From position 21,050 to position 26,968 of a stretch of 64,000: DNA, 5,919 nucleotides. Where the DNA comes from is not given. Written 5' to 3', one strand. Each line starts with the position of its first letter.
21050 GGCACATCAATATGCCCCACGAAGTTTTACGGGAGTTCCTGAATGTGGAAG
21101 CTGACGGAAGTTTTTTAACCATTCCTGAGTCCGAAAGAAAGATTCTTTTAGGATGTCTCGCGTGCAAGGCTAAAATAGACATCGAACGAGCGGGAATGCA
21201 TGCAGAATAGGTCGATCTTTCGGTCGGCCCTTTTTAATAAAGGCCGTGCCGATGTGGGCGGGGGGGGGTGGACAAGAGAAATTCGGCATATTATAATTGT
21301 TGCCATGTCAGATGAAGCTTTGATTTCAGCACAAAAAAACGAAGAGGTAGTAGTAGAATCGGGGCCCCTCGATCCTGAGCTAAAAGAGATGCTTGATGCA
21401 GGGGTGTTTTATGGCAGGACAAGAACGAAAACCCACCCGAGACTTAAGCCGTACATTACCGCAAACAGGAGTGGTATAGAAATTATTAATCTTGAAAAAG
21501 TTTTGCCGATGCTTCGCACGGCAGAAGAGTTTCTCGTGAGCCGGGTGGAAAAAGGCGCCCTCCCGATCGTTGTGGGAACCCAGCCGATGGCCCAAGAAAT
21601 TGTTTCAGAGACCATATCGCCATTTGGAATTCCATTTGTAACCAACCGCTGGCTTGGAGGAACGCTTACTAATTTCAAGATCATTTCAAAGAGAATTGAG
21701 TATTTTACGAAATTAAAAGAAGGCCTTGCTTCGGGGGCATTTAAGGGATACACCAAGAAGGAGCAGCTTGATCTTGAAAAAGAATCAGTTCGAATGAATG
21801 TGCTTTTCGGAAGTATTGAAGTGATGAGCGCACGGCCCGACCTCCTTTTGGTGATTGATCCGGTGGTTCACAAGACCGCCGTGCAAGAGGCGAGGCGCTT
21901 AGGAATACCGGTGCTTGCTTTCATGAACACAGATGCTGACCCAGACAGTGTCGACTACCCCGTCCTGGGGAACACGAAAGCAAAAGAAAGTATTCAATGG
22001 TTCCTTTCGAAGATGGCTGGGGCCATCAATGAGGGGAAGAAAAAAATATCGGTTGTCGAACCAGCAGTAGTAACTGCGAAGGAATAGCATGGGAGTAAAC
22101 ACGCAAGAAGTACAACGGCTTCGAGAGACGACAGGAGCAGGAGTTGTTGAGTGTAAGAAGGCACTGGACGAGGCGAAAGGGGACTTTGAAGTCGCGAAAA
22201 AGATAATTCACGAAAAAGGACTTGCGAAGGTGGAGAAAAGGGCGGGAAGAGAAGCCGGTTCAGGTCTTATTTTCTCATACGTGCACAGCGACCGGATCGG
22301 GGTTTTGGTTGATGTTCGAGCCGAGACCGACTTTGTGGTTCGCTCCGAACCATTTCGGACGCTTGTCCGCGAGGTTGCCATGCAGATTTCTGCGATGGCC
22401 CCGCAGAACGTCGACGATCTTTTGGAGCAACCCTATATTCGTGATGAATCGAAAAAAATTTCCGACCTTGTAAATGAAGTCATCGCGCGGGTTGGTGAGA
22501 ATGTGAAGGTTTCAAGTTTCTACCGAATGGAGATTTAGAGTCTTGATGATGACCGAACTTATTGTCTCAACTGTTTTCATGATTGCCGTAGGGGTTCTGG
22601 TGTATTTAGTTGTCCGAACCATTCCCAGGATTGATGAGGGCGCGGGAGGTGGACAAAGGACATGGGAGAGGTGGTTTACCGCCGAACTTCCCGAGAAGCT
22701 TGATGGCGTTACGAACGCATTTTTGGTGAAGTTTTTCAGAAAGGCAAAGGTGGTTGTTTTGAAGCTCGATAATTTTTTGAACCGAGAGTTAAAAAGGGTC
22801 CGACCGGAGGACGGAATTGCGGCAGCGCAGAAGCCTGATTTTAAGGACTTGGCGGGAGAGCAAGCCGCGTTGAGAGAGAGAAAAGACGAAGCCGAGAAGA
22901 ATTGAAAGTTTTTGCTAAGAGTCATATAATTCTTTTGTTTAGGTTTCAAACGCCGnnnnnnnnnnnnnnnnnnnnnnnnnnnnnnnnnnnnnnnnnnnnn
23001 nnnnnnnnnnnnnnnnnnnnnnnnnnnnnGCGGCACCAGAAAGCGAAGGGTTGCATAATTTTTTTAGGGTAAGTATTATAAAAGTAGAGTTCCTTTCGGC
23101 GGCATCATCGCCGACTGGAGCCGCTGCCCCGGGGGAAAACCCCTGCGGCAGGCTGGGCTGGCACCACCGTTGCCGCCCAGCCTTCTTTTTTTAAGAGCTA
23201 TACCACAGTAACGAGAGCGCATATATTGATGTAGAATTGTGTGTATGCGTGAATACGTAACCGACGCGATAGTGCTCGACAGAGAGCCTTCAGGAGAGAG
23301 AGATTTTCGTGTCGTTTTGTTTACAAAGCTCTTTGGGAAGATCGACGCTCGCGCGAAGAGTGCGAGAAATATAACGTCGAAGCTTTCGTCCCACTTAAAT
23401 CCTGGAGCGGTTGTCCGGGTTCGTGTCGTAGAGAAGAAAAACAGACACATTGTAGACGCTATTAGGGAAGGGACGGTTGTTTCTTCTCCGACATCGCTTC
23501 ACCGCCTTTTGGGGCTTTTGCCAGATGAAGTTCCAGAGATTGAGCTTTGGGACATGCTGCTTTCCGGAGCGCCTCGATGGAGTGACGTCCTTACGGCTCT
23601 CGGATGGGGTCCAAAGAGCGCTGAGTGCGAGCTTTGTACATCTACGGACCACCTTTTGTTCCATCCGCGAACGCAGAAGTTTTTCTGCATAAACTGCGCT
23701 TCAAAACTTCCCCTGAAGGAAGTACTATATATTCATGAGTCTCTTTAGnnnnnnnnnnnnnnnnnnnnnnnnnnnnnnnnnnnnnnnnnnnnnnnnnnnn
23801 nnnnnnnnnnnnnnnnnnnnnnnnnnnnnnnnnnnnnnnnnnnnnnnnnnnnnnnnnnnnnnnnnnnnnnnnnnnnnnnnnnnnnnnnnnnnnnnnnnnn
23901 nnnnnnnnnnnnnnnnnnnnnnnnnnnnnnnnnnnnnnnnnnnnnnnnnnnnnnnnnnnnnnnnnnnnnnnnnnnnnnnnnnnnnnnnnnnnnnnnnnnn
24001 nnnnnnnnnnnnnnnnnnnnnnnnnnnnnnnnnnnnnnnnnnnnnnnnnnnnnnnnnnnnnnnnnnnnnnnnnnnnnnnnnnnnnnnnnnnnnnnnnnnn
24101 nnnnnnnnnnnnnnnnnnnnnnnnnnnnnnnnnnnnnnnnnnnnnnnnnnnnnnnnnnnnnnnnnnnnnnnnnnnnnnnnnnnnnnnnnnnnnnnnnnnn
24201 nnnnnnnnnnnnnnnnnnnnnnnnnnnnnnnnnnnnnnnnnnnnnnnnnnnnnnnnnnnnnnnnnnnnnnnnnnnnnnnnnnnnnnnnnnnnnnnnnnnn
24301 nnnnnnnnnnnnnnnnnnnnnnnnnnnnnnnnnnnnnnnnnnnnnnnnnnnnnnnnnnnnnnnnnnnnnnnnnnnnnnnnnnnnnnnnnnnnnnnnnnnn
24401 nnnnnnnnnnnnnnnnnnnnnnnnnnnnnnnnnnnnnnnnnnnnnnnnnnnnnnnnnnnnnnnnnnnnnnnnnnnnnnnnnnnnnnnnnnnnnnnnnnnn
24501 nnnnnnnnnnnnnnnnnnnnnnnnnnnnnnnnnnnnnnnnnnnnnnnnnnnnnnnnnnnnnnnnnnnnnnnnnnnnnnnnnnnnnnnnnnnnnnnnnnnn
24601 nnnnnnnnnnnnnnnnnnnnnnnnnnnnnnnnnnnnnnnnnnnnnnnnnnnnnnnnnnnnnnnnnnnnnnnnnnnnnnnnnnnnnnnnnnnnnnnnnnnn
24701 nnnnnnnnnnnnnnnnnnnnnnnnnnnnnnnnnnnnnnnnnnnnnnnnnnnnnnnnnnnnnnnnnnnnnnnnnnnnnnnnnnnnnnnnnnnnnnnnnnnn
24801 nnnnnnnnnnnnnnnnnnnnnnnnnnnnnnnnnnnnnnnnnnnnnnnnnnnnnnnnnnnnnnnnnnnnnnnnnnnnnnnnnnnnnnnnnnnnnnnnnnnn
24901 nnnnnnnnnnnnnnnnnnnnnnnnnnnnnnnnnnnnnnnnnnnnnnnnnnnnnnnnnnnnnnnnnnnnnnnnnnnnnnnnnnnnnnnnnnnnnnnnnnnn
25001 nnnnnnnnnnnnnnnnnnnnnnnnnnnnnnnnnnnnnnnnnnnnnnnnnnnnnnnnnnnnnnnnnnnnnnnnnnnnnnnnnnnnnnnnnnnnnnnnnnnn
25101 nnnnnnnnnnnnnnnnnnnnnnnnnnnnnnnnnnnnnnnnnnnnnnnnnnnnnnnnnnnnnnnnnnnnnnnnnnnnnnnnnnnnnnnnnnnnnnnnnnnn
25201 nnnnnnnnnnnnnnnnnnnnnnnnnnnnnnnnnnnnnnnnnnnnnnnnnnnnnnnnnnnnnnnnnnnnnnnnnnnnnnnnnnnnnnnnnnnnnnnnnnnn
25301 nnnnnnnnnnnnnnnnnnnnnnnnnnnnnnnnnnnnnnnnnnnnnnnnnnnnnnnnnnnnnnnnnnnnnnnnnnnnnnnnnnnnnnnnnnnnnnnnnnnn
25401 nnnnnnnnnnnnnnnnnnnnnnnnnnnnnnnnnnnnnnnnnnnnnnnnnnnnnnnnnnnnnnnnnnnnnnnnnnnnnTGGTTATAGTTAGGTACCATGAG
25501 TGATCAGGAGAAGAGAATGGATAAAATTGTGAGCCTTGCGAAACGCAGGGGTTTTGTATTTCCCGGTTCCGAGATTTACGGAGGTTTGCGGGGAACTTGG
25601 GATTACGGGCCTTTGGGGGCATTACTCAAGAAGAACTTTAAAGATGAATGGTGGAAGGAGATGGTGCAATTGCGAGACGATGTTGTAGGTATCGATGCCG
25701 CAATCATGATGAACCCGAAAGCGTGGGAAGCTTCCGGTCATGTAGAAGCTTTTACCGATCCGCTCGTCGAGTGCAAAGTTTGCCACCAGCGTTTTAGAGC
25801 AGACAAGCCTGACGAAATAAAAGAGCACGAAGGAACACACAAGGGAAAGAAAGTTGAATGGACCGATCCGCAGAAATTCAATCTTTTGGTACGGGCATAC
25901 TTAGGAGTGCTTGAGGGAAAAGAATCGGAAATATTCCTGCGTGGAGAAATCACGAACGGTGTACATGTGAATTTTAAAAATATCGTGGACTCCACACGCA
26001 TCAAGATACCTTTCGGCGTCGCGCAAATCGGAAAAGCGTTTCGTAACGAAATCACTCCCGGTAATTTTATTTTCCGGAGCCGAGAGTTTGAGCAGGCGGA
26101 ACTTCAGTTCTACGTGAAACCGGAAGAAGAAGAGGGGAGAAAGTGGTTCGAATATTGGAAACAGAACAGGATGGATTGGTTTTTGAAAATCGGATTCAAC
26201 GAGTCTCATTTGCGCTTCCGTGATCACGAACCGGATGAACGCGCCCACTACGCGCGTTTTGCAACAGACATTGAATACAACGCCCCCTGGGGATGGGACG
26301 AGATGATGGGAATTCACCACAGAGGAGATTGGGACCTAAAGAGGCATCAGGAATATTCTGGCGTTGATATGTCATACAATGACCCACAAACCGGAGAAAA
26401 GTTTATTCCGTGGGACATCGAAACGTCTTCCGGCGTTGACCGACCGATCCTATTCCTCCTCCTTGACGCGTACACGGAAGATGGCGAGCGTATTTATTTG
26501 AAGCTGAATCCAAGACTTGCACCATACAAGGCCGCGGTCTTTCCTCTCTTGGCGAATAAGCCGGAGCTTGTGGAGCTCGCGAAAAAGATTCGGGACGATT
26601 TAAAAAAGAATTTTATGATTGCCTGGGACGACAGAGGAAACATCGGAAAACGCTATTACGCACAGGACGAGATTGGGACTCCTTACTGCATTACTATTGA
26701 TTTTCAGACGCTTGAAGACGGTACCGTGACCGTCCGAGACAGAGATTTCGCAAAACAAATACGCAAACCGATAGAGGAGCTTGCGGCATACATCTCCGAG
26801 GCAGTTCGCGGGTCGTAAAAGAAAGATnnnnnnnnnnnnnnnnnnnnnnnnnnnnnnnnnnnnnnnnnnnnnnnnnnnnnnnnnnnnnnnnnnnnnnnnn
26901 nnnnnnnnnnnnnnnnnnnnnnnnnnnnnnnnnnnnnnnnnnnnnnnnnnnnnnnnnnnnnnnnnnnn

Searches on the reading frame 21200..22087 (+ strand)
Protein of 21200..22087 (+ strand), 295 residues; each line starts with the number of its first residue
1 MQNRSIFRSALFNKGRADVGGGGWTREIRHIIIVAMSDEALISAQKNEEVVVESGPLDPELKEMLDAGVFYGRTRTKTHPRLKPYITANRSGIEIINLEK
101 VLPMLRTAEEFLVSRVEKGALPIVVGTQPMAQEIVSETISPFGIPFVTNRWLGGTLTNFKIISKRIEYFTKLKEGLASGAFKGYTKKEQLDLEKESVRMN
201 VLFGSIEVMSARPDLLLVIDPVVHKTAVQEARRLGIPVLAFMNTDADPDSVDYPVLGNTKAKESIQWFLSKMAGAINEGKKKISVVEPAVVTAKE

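Call 9: search_protein_families(library=pfam, proteins=[window:21200-22087:+], max_evalue=0.0001)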
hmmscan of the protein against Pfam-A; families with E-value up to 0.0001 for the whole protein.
window:21200-22087:+ (295 aa): 1 family
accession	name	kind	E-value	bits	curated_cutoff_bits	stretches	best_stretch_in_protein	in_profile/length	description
PF00318.25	Ribosomal_S2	-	1.1e-60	205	26.1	1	64-279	1-216/216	Ribosomal protein S2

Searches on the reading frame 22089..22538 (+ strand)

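Call 9: search_protein_families(library=pfam, proteins=[window:22089-22538:+], max_evalue=0.0001)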
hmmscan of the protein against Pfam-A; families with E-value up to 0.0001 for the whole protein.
window:22089-22538:+ (149 aa): 1 family
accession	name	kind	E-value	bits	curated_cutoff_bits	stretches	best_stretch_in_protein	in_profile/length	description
PF00889.24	EF_TS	-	4.8e-15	56.1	27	1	71-148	1-76/204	Elongation factor TS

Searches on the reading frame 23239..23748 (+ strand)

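Call 9: search_protein_families(library=pfam, proteins=[window:23239-23748:+], max_evalue=0.0001)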
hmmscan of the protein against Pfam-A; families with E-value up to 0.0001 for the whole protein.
window:23239-23748:+ (169 aa): 1 family
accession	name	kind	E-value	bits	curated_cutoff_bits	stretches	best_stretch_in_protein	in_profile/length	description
PF11967.14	RecO_N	-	2.4e-13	50.4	27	1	3-82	1-78/80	Recombination protein O N terminal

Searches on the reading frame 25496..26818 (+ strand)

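Call 9: search_protein_families(library=pfam, proteins=[window:25496-26818:+], max_evalue=0.0001)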
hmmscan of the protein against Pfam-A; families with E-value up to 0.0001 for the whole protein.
window:25496-26818:+ (440 aa): 2 families
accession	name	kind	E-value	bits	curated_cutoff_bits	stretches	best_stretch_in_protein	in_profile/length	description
PF03129.25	HGTP_anticodon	-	5.9e-20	71.7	21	1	345-435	1-93/94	Anticodon binding domain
PF00587.30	tRNA-synt_2b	-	4.4e-06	27.3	29.3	1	145-241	10-103/179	tRNA synthetase class II core domain (G, H, P, S and T)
